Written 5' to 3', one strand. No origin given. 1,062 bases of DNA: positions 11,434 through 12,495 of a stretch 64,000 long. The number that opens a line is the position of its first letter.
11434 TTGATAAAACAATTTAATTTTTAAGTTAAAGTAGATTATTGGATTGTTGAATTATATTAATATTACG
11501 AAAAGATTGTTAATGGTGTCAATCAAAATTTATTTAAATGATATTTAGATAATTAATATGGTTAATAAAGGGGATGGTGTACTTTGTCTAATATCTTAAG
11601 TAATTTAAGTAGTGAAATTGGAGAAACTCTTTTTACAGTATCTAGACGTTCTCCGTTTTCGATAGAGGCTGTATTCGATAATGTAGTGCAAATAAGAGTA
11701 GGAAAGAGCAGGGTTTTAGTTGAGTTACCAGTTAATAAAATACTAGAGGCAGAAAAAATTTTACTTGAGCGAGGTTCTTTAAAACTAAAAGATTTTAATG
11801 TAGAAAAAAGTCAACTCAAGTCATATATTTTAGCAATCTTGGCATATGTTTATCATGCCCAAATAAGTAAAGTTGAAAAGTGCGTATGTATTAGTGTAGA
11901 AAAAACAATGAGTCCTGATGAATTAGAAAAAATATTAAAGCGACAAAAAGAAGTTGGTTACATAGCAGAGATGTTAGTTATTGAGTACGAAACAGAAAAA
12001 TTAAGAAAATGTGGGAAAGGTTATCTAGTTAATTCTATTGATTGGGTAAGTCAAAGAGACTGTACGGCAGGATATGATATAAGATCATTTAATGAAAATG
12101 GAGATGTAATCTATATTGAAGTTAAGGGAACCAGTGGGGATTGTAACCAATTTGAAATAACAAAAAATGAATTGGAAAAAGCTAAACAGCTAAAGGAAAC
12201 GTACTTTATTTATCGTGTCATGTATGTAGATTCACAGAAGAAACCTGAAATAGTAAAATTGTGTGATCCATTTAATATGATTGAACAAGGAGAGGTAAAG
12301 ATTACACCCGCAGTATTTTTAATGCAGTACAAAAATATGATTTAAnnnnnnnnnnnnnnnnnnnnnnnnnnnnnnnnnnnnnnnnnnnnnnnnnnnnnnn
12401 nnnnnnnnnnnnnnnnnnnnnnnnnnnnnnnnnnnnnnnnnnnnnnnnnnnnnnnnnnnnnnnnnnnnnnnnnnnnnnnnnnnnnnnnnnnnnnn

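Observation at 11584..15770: DUF3883 nuclease-like gene paired with a DUF4011/Upf1-like helicase carrying a Vsr/DUF559-type endonuclease tail; the helicase is split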

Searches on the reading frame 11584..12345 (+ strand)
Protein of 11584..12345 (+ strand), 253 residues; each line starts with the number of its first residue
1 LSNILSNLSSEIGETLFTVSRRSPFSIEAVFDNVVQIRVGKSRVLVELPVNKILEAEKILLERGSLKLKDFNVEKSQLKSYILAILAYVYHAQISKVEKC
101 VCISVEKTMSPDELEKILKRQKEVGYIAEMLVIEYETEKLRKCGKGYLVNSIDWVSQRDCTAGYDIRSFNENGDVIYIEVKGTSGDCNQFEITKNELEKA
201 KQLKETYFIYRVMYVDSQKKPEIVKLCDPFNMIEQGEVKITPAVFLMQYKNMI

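Call 4: search_protein_families(library=pfam, proteins=[window:11584-12345:+], max_evalue=0.01)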
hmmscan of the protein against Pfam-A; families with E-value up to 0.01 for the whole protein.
window:11584-12345:+ (253 aa): 1 family
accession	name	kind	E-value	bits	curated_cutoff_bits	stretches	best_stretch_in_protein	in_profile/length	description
PF13020.12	NOV_C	-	3.1e-21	75.7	22.1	1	128-223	1-88/91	Protein NO VEIN, C-terminal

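Call 5: search_protein_families(library=padloc, proteins=[window:11584-12345:+], max_evalue=0.01)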
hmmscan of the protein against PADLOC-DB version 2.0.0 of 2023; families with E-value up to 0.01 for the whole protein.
window:11584-12345:+ (253 aa): 12 families
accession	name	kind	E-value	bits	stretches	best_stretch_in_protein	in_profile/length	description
PDLC05008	PDC-S36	-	5.8e-22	76.7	1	119-217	153-253/280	-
PDLC04021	PD-T4-1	-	1.6e-19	68.1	1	89-248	215-376/383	-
PDLC03964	TmtA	-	8.3e-18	61.9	1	116-242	1401-1527/1538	-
PDLC03965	TmtA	-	2.6e-17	60.2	1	120-240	1237-1347/1370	-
PDLC03972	TmtA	-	1.7e-15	54.2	1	90-239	1151-1294/1302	-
PDLC03966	TmtA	-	5.6e-14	48.9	1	106-237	1510-1636/1655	-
PDLC03969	TmtA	-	4.7e-12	42.3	1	109-234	1375-1491/1563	-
PDLC04022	PD-T4-1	-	7.9e-12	43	1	113-246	72-207/216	-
PDLC03971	TmtA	-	2.6e-10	36.5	1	120-230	1641-1759/1782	-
PDLC03967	TmtA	-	2.1e-05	21.1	1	112-217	883-979/1063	-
PDLC03968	TmtA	-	0.00039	16.2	1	177-233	1400-1457/1486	-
PDLC00659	HmaA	-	0.0039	13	1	155-230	1069-1147/1176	SNF2 helicase / DEAD-box helicase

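Call 6: search_protein_families(library=ncbifam, proteins=[window:11584-12345:+], max_evalue=0.01)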
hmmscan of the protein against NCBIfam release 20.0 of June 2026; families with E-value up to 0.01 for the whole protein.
window:11584-12345:+ (253 aa): 0 families

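Call 8: find_encoding_contigs(protein=window:11584-12345:+, flank=10000, max_places=8)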
Protein window:11584-12345:+ (253 aa): no gene with exactly this product is on record in the collection.

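Call 20: find_homologous_proteins(query=window:11584-12345:+, max_evalue=0.00001)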
Query window:11584-12345:+ (253 aa): 11 proteins with E <= 0.00001 among 689 candidates.
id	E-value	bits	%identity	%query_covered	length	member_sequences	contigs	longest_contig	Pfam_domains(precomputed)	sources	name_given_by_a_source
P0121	5.3e-159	545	100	100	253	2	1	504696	PF13020.13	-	-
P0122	2.7e-12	65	35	52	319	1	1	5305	PF13020.13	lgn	-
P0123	8.9e-12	63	37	55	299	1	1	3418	PF13020.13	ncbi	-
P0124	9.0e-12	63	37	55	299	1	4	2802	PF13020.13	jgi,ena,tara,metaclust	tara:strand:- start:595 stop:1494 length:900 start_codon:yes stop_codon:yes gene_type:complete|metac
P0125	1.3e-10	59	36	52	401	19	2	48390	PF13020.13,PF12102.14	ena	-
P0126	1.5e-10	59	35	53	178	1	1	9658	PF13020.13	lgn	-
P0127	6.2e-10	57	37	51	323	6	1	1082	PF13020.13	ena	-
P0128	7.1e-10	57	35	53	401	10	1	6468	PF13020.13,PF12102.14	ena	-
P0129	2.6e-9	55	44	37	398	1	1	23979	PF13020.13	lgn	-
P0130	2.1e-8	52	41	42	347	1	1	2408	PF13020.13,PF14338.13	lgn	-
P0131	4.4e-7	48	35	44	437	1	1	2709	PF13020.13,PF12102.14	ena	-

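Call 25: find_encoding_contigs(protein=P0133, flank=10000, max_places=6)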
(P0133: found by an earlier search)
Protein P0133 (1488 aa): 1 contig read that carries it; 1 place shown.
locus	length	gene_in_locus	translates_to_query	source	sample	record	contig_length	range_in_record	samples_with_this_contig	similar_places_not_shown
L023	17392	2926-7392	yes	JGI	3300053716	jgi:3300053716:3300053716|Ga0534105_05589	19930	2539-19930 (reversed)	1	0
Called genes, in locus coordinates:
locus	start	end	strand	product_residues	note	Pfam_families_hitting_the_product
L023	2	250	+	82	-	?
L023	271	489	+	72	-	-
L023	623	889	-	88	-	PF13683:rve_3, PF13333:rve_2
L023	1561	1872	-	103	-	PF01527:HTH_Tnp_1, PF13542:HTH_Tnp_ISL3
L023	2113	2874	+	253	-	PF13020:NOV_C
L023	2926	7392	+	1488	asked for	PF00580:UvrD-helicase, PF13086:AAA_11, PF13245:AAA_19 (weak), PF13604:AAA_30 (weak), PF20720:nSTAND3 (weak), PF13087:AAA_12, PF04480:DUF559, PF18741:MTES_1575, +1 more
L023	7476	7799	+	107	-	-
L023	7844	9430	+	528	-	PF13384:HTH_23 (faint), PF13518:HTH_28 (weak), PF22483:Mu-transpos_C_2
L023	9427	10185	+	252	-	PF01695:IstB_IS21, PF00308:Bac_DnaA (faint)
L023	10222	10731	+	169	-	PF00571:CBS (weak)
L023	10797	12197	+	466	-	-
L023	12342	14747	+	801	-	PF12161:HsdM_N, PF02384:N6_Mtase, PF07669:Eco57I (weak)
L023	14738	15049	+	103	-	PF01420:Methylase_S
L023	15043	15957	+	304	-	PF01420:Methylase_S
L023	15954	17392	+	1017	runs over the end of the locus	PF04313:HSDR_N, PF04851:ResIII, PF18766:SWI2_SNF2, PF22679:T1R_D3-like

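Call 33: search_protein_representatives(protein=window:11584-12345:+)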
Query: 253 residues. Proteins with E-value up to 0.001 (for the whole library): 4718; up to 1e-10: 601; up to 1e-30: 2. The best 150 are listed.
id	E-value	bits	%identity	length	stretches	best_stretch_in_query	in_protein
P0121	1.7e-159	544.8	100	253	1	1-253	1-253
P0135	1.9e-46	174.9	46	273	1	10-249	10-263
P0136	5.0e-27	111.3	46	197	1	14-174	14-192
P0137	1.2e-26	110.1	34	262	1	15-217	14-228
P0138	1.4e-25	106.6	36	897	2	102-251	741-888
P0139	2.4e-25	105.9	42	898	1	107-249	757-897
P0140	6.0e-25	104.5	40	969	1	104-251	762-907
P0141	8.1e-24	100.8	39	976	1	107-251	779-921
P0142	1.2e-23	100.2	40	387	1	108-245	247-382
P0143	1.4e-23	100.1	42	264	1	104-248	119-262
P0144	2.8e-23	99.1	39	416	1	105-246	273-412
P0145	2.9e-23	99.0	38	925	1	75-247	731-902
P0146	6.8e-23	97.8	37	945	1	67-248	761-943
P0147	1.1e-22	97.1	38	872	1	108-247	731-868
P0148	1.3e-22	97.0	42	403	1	103-233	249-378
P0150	6.7e-22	94.6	35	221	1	11-207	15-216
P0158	3.5e-20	88.9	37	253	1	108-247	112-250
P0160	6.5e-20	88.1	40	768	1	106-246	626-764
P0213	2.1e-16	76.6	37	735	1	106-248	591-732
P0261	1.7e-14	70.3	39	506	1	114-232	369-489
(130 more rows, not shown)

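Call 34: find_encoding_contigs(protein=P0135, flank=8000, max_places=4)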
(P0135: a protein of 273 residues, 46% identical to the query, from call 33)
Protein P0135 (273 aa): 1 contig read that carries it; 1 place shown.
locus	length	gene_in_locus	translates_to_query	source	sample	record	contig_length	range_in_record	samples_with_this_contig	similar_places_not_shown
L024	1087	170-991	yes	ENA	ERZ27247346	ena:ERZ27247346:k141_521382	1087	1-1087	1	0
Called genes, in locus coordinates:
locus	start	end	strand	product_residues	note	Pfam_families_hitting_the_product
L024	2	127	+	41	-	?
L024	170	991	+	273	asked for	PF13020:NOV_C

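Call 36: find_encoding_contigs(protein=P0137, flank=8000, max_places=4)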
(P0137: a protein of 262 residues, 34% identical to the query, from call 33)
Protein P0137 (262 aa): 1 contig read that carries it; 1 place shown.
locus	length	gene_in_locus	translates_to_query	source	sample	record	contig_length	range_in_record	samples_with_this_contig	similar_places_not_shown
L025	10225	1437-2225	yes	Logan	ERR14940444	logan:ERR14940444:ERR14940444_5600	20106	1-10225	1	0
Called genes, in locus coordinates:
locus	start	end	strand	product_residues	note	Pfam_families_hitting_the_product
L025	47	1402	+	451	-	-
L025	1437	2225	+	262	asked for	PF13020:NOV_C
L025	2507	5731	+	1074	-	PF00176:SNF2-rel_dom, PF00270:DEAD (faint), PF04851:ResIII (weak), PF00271:Helicase_C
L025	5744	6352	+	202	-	PF14335:DUF4391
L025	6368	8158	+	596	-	-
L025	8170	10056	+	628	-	PF01555:N6_N4_Mtase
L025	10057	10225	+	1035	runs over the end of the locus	PF00270:DEAD (faint), PF04851:ResIII, PF19778:RE_endonuc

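Call 37: find_encoding_contigs(protein=P0150, flank=8000, max_places=4)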
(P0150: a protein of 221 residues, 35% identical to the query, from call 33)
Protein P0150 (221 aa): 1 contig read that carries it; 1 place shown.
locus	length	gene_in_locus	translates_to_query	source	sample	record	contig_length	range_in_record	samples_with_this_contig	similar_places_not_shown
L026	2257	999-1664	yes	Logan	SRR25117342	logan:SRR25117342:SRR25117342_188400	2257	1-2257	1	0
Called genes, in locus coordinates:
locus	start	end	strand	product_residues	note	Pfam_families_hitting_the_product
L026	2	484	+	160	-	?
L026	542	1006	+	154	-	-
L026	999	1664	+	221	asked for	PF13020:NOV_C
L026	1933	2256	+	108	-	?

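Call 39: find_related_loci(query=P0133, collection=metagenome_contigs, flank=4000)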
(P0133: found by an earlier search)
Query P0133 (1488 aa) in metagenome_contigs; peptide patterns used: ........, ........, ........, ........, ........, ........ (x = any residue, [..] = any of these).
43 stretches matched a pattern; 7 encode a relative of the query (tblastn E <= 1e-3); 7 distinct loci.
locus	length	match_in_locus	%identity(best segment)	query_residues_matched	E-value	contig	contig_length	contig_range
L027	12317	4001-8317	34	3-1447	0e+0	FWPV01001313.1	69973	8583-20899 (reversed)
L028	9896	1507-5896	37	3-1453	0e+0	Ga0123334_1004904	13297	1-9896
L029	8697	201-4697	34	4-1479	0e+0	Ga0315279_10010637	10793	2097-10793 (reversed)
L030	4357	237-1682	50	993-1478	2e-148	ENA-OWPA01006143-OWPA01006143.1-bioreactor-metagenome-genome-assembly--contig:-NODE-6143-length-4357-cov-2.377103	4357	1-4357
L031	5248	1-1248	50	1052-1466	2e-119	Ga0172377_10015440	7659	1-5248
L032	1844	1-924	63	1173-1486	9e-126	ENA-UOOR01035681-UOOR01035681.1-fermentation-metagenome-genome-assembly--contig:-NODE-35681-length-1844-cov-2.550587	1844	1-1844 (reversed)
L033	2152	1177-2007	48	1194-1478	1e-75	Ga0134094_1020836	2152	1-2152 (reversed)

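Call 41: find_related_loci(query=A2, collection=genome_contigs, flank=4000)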
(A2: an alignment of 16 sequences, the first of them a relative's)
Query A2 (1488 aa) in genome_contigs; peptide patterns used: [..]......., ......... (x = any residue, [..] = any of these).
598 stretches matched a pattern (row limit reached: there are more); 567 encode a relative of the query (tblastn E <= 1e-3); the best 80 are kept; 80 distinct loci.
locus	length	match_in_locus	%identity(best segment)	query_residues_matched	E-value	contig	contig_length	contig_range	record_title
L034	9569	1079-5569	57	1-1487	0e+0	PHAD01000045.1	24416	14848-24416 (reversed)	MAG: Firmicutes bacterium HGW-Firmicutes-12 08E140C01_z5_2013_Ig3399_v2_scaffold_2029, whole genome shotgun sequence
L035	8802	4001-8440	57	1-1478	0e+0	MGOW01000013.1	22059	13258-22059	MAG: Clostridiales bacterium GWE2_32_10 gwe2_scaffold_1363, whole genome shotgun sequence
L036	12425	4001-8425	49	1-1475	0e+0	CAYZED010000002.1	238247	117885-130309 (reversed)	MAG TPA_asm: uncultured Clostridiaceae bacterium isolate binchicken_co113_3 genome assembly, contig: NODE_20_length_2382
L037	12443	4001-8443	56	1-1477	0e+0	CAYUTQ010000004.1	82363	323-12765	MAG TPA_asm: uncultured Clostridia bacterium isolate binchicken_co252_22 genome assembly, contig: NODE_32_length_82363_c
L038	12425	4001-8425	49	1-1475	0e+0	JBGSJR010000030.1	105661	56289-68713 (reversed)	MAG: Acidaminobacteraceae bacterium isolate JTS-AC161 k141_3534751, whole genome shotgun sequence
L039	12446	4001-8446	59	1-1479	0e+0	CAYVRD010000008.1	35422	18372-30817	MAG TPA_asm: uncultured Clostridia bacterium isolate binchicken_co168_135 genome assembly, contig: NODE_2058_length_3542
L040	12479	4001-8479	40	3-1480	0e+0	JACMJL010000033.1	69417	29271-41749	MAG: Clostridiaceae bacterium isolate ES-bin-163 ES-bin-163-contig-k141_1163611, whole genome shotgun sequence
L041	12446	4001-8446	44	3-1485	0e+0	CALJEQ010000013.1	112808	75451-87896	MAG: uncultured Alkaliphilus sp. isolate S1_Bin_METABAT__387_1 genome assembly, contig: c_000000851009, whole genome sho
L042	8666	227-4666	40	3-1479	0e+0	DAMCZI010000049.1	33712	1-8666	MAG TPA_asm: Clostridiaceae bacterium isolate CTOTU50225 NODE_134_length_33712_cov_6.506670, whole genome shotgun sequen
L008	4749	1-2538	57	632-1476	0e+0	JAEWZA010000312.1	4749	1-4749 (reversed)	MAG: Bacillota bacterium isolate OH_SFB_193 k127_942966, whole genome shotgun sequence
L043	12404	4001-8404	41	1-1481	0e+0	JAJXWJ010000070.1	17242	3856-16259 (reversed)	MAG: Bacillota bacterium isolate BP5.bin78 NODE_5466_length_17242_cov_7.436050, whole genome shotgun sequence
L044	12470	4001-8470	40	3-1479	0e+0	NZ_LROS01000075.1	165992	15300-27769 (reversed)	Clostridium ragsdalei P11 CLRAG_contig000075, whole genome shotgun sequence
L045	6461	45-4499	37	7-1479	0e+0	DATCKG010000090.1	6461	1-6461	MAG TPA_asm: Symbiobacteriaceae bacterium isolate SMAG_U7090 k141_586345, whole genome shotgun sequence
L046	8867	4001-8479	37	1-1478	0e+0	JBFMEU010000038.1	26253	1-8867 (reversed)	MAG: Bacillota bacterium isolate MAG253 MAG253_38, whole genome shotgun sequence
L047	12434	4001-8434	39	6-1476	0e+0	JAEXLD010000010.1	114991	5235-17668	MAG: Bacillota bacterium isolate OH_HBlB_263 k127_286434, whole genome shotgun sequence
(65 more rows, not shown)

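Call 45: search_protein_families(library=pfam, proteins=[P0133, L035:3563-3976:+, L036:3765-3986:+, L023:7476-7799:+], max_evalue=0.1)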
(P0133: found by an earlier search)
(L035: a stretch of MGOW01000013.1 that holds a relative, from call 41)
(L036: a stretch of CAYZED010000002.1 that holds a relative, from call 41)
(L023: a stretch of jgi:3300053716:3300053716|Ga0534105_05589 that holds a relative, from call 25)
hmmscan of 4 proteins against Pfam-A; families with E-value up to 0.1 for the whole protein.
P0133 (1488 aa): 26 families (the best 25 are shown)
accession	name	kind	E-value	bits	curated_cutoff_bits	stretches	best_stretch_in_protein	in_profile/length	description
PF18741.7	MTES_1575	-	1.3e-30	105.7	38.2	1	1342-1434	1-96/96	REase_MTES_1575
PF13086.12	AAA_11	-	4.4e-20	73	27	2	353-478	3-146/257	AAA domain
PF13087.12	AAA_12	-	1.3e-14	54.7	27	1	1121-1301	10-191/195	AAA domain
PF13245.12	AAA_19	-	1.9e-11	44.7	25.1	2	358-416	3-63/134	AAA domain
PF13604.12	AAA_30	-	2.3e-11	44.3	27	1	353-413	3-65/191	AAA domain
PF04480.18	DUF559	-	2.4e-09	37.4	20.6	1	1334-1434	9-108/109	Protein of unknown function (DUF559)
PF00580.27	UvrD-helicase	-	7.1e-08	32.9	23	1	353-609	2-215/271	UvrD/REP helicase N-terminal domain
PF20720.3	nSTAND3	-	5.2e-07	29.9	27.2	1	358-413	9-64/155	Novel STAND NTPase 3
PF04851.21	ResIII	-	3.3e-05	24.3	22.5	1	364-421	21-80/164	Type III restriction enzyme, res subunit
PF01443.25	Viral_helicase1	-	3.6e-05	24.1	21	1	1035-1083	45-99/228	Viral superfamily 1 RNA helicase core domain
PF24883.2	NPHP3_N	-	5.4e-05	23.9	24.8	1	368-454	24-105/164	Nephrocystin 3, N-terminal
PF05127.21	NAT10_TcmA_helicase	-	0.00045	20.6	22.7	1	371-429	2-58/176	RNA cytidine acetyltransferase NAT10/TcmA, helicase domain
PF09848.15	SLFN-g3_helicase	-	0.00053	19.8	24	0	369-414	4-51/354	Schlafen group 3, DNA/RNA helicase domain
PF13191.12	AAA_16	-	0.0025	18.8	32.6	1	367-428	25-85/167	AAA ATPase domain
PF00270.35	DEAD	-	0.0051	17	26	1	355-421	3-72/167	DEAD/DEAH box helicase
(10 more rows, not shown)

L035:3563-3976:+ (137 aa): 3 families
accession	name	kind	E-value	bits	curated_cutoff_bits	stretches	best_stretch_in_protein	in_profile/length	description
PF18646.6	DUF5632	-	0.03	14.7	25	1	64-100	34-70/81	Family of unknown function (DUF5632)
PF21934.1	Yop-YscD_ppl_3rd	-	0.032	14.4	24.3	0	88-117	34-63/64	YscD/CdsD-like Bon-like domain 3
PF19651.4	DUF6154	-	0.068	14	27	0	15-56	18-58/79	Family of unknown function (DUF6154)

L036:3765-3986:+ (73 aa): 2 families
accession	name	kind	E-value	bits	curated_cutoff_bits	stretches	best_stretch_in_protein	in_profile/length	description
PF02229.22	PC4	-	6.7e-08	32.4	25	1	20-66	3-51/52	Transcriptional Coactivator p15 (PC4)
PF03997.17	VPS28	-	0.03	14.5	24.5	1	24-69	131-178/188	VPS28 protein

L023:7476-7799:+ (107 aa): 2 families
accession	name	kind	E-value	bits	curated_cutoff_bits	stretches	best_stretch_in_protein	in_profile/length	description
PF24235.1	RHG29_45_N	-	0.034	14.9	27.7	1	43-103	5-60/108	Rho GTPase-activating protein 29/45 N-terminal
PF18735.6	HEPN_RiboL-PSP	-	0.058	13.7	28.4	1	38-71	116-163/191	RiboL-PSP-HEPN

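Call 57: search_solved_structures(query=A1, max_evalue=1)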
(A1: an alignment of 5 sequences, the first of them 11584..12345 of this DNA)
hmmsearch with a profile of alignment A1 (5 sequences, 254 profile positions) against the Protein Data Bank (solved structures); distinct sequences matched with E-value up to 1: 3.
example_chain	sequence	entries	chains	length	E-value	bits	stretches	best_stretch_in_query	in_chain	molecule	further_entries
7jg5_A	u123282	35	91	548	0.67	12.7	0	13-71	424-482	ATP synthase subunit alpha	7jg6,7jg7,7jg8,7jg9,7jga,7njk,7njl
7jg5_C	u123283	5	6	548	0.68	12.7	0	13-71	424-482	ATP synthase subunit alpha,ATP synthase subunit alpha | ATP synthase subunit alpha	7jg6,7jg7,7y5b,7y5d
6foc_A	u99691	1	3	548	0.86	12.4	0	13-71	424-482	ATP synthase subunit alpha,ATP synthase subunit alpha,ATP synthase subunit alpha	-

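Call 58: search_solved_structures(query=A2, max_evalue=0.001)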
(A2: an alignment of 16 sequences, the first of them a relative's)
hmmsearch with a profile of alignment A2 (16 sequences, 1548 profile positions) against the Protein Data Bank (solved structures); distinct sequences matched with E-value up to 0.001: 19.
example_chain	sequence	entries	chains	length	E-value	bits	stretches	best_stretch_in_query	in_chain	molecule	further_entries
5mzn_A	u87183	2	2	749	2.6e-17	64.9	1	360-396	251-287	Helicase SEN1,Helicase SEN1 | Helicase SEN1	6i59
2xzo_A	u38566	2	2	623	1.1e-15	59.4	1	355-484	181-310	REGULATOR OF NONSENSE TRANSCRIPTS 1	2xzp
2gjk_A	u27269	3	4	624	1.2e-15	59.4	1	355-484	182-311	Regulator of nonsense transcripts 1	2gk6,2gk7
6ej5_A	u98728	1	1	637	1.3e-15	59.3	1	355-484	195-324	Regulator of nonsense transcripts 1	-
9qwn_A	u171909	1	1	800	3.2e-15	58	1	355-484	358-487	Isoform 2 of Regulator of nonsense transcripts 1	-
2wjv_A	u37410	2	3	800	3.2e-15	57.9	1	355-484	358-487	REGULATOR OF NONSENSE TRANSCRIPTS 1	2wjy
8ftm_A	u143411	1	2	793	7.7e-13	50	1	361-394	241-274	5'-3' RNA helicase-like protein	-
8ram_O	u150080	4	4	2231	2e-12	48.7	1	360-396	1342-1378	Helicase SEN1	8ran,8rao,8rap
8fth_A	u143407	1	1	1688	1.1e-11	46.2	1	361-394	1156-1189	5'-3' RNA helicase-like protein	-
8ftk_A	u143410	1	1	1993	1.9e-11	45.5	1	361-394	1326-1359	5'-3' RNA helicase-like protein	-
4b3g_A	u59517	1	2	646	5.8e-10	40.5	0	371-420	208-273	DNA-BINDING PROTEIN SMUBP-2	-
4b3f_X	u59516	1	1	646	5.9e-10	40.5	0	371-420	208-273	DNA-BINDING PROTEIN SMUBP-2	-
5eaw_A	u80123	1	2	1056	6.1e-10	40.4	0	369-410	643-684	DNA replication ATP-dependent helicase/nuclease DNA2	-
5eax_A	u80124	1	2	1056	6.1e-10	40.4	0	369-410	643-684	DNA replication ATP-dependent helicase/nuclease DNA2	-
5ean_A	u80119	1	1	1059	6.1e-10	40.4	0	369-410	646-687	DNA replication ATP-dependent helicase/nuclease DNA2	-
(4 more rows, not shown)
